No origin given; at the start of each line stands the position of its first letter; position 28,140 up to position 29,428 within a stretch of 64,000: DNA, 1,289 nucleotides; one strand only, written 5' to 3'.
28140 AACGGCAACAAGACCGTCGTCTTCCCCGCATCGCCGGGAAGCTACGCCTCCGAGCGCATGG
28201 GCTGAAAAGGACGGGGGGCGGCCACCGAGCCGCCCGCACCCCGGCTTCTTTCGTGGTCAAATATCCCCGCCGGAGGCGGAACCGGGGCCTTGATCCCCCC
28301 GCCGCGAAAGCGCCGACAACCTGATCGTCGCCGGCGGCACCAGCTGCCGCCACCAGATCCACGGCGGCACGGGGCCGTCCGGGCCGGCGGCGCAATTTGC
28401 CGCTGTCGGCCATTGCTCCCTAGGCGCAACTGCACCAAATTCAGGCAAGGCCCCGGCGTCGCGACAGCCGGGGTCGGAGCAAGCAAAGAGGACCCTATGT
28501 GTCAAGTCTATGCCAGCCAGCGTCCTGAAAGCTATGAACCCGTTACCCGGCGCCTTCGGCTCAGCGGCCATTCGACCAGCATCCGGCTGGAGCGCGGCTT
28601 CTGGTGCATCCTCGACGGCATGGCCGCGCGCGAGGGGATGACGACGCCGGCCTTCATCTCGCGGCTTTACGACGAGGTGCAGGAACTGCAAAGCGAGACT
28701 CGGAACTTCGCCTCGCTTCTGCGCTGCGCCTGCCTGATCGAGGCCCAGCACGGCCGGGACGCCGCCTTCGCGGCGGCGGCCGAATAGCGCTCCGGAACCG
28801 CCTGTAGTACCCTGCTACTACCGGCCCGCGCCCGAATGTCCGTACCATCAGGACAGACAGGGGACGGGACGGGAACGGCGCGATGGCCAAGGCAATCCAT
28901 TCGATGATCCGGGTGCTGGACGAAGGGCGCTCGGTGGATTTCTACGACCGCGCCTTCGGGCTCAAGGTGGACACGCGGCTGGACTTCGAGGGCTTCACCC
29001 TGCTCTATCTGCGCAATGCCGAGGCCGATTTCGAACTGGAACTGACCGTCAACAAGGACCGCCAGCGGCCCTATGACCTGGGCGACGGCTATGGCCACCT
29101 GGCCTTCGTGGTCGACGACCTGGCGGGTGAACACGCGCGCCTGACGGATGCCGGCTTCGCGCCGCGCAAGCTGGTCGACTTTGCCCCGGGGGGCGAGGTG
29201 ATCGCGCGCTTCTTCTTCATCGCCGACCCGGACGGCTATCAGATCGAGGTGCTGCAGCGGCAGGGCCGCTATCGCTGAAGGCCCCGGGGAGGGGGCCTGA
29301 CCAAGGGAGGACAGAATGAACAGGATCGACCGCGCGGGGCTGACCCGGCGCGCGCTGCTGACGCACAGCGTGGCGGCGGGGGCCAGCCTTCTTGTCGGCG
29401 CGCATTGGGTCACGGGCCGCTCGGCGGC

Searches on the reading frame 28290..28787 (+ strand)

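Call 16: search_protein_families(library=pfam, proteins=[window:28290-28787:+])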
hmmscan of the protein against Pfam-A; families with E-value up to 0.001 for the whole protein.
window:28290-28787:+ (165 aa): 1 family
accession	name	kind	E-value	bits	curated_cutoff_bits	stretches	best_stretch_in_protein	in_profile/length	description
PF13467.12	RHH_4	-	6.2e-23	81.1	25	1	84-150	1-65/67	Ribbon-helix-helix domain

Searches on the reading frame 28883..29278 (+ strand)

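Call 16: search_protein_families(library=pfam, proteins=[window:28883-29278:+])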
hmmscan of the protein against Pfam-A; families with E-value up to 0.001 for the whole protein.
window:28883-29278:+ (131 aa): 4 families
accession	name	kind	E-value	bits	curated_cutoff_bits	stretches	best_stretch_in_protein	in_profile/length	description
PF00903.31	Glyoxalase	-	8.4e-13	49.2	20.6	1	6-123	4-121/121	Glyoxalase/Bleomycin resistance protein/Dioxygenase superfamily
PF13669.12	Glyoxalase_4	-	8e-07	29.8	27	1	6-94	2-93/109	Glyoxalase/Bleomycin resistance protein/Dioxygenase superfamily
PF18029.7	Glyoxalase_6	-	6.8e-05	23.9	23.6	1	10-123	5-105/106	Glyoxalase-like domain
PF22677.2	Ble-like_N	-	0.001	19.3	24.5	0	6-41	4-38/41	Bleomycin resistance protein-like N-terminal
